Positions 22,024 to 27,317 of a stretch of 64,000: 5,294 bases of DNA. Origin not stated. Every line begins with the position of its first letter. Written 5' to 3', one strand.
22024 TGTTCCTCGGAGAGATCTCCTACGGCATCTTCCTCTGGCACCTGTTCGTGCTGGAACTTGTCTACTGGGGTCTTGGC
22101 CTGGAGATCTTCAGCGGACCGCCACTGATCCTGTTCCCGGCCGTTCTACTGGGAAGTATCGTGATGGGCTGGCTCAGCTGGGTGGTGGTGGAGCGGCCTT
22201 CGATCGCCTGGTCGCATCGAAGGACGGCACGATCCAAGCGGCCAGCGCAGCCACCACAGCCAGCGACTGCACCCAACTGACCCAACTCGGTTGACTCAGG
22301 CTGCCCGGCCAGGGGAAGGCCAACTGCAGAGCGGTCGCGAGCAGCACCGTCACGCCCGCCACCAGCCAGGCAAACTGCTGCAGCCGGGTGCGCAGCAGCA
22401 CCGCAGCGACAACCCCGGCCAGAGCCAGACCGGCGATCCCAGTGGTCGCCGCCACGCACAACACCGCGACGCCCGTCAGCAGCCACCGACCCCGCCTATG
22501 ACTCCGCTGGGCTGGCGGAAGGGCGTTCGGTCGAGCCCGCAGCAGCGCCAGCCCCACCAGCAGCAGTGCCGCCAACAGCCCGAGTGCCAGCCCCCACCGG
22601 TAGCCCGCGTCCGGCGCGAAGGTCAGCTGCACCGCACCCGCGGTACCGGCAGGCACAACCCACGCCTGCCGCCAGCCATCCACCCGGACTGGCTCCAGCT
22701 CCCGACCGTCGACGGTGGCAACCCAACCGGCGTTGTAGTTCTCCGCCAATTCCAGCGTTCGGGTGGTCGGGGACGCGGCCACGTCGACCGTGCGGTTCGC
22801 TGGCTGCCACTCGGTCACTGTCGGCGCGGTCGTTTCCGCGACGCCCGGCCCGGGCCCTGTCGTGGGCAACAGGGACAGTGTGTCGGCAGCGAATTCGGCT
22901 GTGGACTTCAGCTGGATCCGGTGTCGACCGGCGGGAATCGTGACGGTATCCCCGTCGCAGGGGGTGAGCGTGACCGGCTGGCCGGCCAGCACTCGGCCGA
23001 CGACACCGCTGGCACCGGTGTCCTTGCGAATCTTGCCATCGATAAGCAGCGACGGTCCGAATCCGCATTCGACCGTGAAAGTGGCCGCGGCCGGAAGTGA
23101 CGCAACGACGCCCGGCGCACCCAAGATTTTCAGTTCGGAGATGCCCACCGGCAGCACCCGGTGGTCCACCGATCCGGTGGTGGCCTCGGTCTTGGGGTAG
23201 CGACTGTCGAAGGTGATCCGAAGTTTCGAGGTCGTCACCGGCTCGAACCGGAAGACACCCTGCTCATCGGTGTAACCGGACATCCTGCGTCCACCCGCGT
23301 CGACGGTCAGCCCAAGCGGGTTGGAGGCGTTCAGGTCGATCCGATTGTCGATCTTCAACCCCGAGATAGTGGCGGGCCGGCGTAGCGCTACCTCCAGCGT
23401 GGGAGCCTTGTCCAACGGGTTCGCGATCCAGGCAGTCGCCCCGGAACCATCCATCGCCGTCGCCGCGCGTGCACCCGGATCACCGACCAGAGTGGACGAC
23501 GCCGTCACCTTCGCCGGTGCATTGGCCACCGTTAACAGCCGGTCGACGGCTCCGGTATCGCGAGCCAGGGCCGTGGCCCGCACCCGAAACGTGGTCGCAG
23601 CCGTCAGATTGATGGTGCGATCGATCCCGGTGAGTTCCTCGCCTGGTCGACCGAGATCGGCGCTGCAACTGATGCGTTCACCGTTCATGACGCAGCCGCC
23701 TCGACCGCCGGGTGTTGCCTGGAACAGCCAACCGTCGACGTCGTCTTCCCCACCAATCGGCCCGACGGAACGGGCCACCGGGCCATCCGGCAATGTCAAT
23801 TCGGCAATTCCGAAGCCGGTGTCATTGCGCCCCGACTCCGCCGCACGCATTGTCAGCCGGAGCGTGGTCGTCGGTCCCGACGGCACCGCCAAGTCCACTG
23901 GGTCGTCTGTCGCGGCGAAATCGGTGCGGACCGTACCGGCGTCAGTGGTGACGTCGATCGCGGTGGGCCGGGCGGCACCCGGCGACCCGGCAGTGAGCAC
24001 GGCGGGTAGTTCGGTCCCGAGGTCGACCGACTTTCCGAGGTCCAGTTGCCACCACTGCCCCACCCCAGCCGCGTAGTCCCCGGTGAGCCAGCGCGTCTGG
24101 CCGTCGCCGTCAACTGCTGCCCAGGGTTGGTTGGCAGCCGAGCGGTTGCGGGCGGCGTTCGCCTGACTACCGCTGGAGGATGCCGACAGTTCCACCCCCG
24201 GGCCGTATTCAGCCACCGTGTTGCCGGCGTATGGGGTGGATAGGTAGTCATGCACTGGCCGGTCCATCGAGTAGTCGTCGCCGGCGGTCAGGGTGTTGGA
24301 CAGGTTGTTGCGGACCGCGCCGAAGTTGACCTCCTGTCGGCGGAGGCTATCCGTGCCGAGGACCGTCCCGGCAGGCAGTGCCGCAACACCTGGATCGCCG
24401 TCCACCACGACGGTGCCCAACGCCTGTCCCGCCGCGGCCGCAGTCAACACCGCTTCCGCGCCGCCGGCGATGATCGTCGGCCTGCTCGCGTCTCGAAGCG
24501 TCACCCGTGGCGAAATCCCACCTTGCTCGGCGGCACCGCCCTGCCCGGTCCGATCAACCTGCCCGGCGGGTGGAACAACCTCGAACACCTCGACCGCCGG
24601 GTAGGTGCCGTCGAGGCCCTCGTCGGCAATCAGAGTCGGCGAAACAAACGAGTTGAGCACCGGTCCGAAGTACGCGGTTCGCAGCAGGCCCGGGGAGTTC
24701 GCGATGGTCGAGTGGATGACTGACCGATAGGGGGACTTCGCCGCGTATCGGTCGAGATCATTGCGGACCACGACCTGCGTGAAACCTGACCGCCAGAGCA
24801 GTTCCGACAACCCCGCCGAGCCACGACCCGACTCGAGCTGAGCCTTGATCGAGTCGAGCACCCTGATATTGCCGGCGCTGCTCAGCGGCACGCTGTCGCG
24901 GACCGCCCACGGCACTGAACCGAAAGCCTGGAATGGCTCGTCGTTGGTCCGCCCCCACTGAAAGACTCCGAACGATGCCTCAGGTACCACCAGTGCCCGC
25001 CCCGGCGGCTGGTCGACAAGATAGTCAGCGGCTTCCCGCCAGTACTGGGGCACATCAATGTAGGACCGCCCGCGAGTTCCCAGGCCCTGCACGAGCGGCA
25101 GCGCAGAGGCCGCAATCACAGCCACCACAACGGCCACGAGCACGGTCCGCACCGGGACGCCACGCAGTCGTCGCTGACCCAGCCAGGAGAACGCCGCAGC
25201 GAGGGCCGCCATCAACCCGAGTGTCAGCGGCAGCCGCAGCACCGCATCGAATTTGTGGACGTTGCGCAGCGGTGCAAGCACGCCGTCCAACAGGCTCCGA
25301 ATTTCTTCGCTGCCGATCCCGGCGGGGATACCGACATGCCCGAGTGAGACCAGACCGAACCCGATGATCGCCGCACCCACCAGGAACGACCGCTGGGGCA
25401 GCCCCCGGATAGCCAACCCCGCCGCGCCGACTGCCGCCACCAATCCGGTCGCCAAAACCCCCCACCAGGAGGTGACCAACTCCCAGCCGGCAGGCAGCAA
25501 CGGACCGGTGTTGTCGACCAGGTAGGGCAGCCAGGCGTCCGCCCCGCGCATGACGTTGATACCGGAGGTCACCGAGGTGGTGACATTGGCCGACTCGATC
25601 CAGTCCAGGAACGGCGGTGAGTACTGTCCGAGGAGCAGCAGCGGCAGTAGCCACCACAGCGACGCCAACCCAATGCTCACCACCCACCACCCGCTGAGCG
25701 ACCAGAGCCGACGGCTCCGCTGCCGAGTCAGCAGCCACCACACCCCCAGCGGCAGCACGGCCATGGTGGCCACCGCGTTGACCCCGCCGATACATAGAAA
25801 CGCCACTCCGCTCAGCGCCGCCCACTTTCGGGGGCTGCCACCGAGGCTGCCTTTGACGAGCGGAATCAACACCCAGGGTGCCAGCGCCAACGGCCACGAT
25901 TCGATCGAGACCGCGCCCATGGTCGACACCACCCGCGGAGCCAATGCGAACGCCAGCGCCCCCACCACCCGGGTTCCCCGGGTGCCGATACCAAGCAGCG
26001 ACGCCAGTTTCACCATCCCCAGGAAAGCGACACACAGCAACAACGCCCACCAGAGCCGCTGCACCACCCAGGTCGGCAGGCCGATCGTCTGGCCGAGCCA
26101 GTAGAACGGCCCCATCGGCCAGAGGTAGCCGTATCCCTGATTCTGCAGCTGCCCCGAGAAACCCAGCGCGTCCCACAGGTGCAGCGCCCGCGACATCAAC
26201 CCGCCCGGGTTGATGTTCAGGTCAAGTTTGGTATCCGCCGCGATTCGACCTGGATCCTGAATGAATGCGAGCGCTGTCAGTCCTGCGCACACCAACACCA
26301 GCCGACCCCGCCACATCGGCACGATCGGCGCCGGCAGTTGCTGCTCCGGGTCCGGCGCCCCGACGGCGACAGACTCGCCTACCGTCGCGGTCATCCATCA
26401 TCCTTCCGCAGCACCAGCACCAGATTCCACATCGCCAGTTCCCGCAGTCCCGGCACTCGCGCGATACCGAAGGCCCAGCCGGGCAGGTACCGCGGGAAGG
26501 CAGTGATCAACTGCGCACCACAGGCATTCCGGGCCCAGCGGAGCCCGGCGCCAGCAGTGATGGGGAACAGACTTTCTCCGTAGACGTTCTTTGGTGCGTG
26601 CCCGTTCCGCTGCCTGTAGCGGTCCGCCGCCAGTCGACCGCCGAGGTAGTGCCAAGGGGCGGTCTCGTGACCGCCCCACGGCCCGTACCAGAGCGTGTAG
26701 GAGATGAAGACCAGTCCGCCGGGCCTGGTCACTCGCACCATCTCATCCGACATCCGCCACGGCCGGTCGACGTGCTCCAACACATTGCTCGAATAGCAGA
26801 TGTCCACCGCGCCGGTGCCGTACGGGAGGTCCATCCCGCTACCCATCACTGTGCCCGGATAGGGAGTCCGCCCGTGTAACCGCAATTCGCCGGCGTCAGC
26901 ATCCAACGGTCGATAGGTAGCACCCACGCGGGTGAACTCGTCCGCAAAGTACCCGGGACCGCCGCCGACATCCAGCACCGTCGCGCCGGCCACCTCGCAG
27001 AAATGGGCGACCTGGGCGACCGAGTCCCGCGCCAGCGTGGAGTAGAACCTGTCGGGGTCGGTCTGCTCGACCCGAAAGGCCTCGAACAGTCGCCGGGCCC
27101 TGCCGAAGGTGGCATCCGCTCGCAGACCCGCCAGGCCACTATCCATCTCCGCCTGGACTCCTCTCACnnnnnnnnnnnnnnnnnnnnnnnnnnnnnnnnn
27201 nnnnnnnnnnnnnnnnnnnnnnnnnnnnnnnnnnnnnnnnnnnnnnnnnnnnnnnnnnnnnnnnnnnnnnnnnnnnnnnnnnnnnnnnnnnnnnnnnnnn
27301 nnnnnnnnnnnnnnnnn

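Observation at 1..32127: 32-kb wall-glycan locus joining Emb-like, AftD-like and other GT-C proteins to an unusual cytoplasmic tailoring set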

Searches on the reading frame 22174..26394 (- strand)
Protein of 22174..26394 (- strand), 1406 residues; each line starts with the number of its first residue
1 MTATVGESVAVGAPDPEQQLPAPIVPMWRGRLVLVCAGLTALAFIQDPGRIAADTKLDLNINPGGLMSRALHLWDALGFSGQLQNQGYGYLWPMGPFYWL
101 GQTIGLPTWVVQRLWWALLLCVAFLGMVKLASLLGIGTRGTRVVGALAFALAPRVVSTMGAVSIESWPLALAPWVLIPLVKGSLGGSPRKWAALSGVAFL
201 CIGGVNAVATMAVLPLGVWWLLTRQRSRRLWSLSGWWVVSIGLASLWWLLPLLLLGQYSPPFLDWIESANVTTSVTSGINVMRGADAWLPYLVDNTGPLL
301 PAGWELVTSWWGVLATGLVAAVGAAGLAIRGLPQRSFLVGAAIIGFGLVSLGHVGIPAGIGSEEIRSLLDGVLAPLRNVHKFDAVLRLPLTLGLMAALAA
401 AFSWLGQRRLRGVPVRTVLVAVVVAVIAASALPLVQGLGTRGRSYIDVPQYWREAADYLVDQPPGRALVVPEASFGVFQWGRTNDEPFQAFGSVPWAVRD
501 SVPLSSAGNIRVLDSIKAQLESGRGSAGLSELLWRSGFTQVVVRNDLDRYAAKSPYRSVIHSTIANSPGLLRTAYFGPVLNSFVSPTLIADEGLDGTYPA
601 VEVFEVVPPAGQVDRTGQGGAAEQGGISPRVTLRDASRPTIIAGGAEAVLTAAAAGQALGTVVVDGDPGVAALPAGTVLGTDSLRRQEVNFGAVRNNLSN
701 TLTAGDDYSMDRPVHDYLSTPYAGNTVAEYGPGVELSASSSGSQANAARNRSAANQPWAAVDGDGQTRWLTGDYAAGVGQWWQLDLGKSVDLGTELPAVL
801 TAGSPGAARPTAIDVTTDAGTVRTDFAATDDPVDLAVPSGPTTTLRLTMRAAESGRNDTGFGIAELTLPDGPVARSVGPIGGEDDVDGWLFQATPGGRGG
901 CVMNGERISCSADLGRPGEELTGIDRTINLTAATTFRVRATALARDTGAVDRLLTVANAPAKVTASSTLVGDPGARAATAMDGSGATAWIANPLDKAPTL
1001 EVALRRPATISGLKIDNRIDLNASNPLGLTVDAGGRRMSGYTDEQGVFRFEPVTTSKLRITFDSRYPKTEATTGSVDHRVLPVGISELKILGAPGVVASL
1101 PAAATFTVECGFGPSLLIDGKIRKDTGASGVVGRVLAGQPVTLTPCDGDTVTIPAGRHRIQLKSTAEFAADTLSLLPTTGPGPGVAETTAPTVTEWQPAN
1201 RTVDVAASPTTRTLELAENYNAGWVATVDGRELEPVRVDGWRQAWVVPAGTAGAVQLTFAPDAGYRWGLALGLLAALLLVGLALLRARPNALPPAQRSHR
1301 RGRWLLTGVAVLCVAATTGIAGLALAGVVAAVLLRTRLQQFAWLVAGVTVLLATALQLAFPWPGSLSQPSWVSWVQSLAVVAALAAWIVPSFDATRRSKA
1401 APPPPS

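Call 6: search_protein_families(library=pfam, proteins=[window:22174-26394:-], max_evalue=0.01)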
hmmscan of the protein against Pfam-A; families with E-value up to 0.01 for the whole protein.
window:22174-26394:- (1406 aa): 4 families
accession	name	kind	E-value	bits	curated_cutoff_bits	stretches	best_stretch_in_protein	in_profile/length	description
PF11847.13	GT-C_AftD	-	1.4e-224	747.3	26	1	39-713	2-659/661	Alpha-(1->3)-arabinofuranosyltransferase, N-terminal GT-C domain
PF00754.31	F5_F8_type_C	-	9e-13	48.9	28.2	2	963-1025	2-62/127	F5/8 type C domain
PF24607.1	CBM_AftD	-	1.9e-12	47.5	27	1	965-1096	7-143/149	Arabinofuranosyltransferase D, third carbohydrate binding module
PF22633.2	F5_F8_type_C_2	-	4.4e-08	34.1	27.8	1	760-792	2-32/91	NedA-like, galactose-binding domain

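Call 10: search_protein_families(library=ncbifam, proteins=[window:22174-26394:-], max_evalue=0.01)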
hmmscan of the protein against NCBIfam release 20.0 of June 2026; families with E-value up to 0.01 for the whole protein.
window:22174-26394:- (1406 aa): 1 family
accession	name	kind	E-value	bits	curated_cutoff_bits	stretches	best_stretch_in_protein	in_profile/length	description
NF047619.1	NADase_discoid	domain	9.6e-08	32.2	38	1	749-866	7-129/130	NADase-type glycan-binding domain-containing protein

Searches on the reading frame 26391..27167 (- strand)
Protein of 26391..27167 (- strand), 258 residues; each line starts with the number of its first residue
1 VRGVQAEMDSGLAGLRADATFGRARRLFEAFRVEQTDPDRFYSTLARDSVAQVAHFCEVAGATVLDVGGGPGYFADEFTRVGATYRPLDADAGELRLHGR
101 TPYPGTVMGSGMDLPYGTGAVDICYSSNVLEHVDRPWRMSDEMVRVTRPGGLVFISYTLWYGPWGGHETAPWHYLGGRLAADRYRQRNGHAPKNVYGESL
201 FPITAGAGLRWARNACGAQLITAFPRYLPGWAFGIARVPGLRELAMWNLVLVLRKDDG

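Call 6: search_protein_families(library=pfam, proteins=[window:26391-27167:-], max_evalue=0.01)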
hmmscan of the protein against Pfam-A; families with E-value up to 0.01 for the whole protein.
window:26391-27167:- (258 aa): 4 families
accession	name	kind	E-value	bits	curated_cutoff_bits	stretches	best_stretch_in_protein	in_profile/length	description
PF08241.18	Methyltransf_11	-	8e-15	55.7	21.2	1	65-155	1-95/95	Methyltransferase domain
PF13489.12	Methyltransf_23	-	4.2e-10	40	27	1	45-175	8-135/164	Methyltransferase domain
PF13649.12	Methyltransf_25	-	1.1e-07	32.8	27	1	64-151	1-97/97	Methyltransferase domain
PF08242.18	Methyltransf_12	-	0.00014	23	30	1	65-152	1-97/98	Methyltransferase domain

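Call 10: search_protein_families(library=ncbifam, proteins=[window:26391-27167:-], max_evalue=0.01)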
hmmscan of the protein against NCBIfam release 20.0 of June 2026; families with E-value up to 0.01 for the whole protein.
window:26391-27167:- (258 aa): 8 families
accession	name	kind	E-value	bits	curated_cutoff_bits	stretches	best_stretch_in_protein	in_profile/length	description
NF001241.0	PRK00216.1-2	equivalog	5.2e-09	36.1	327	1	59-156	50-148/231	demethylmenaquinone methyltransferase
NF045667.1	MTase_DVU1556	equivalog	8.8e-08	31.9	155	1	53-156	14-120/213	DVU_1556 family methyltransferase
TIGR01983.1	UbiG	equivalog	5.5e-07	29.1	102.95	1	120-156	116-152/228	bifunctional 2-polyprenyl-6-hydroxyphenol methylase/3-demethylubiquinol 3-O-methyltransferase UbiG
NF007610.0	PRK10258.1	equivalog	4.6e-05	22.9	342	1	43-156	24-139/251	malonyl-ACP O-methyltransferase BioC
TIGR02072.1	BioC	equivalog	8.9e-05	22.4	184.95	1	61-156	35-133/244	malonyl-ACP O-methyltransferase BioC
TIGR04290.1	meth_Rta_06860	hypoth_equivalog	0.00032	20.2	300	0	36-92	23-82/226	TIGR04290 family methyltransferase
NF004452.0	PRK05785.1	equivalog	0.00088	18.8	207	1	47-148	39-138/228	hypothetical protein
NF045825.1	FAmtase_mtf2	equivalog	0.0019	17.4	400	1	35-154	37-157/248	fatty-acid O-methyltransferase Mtf2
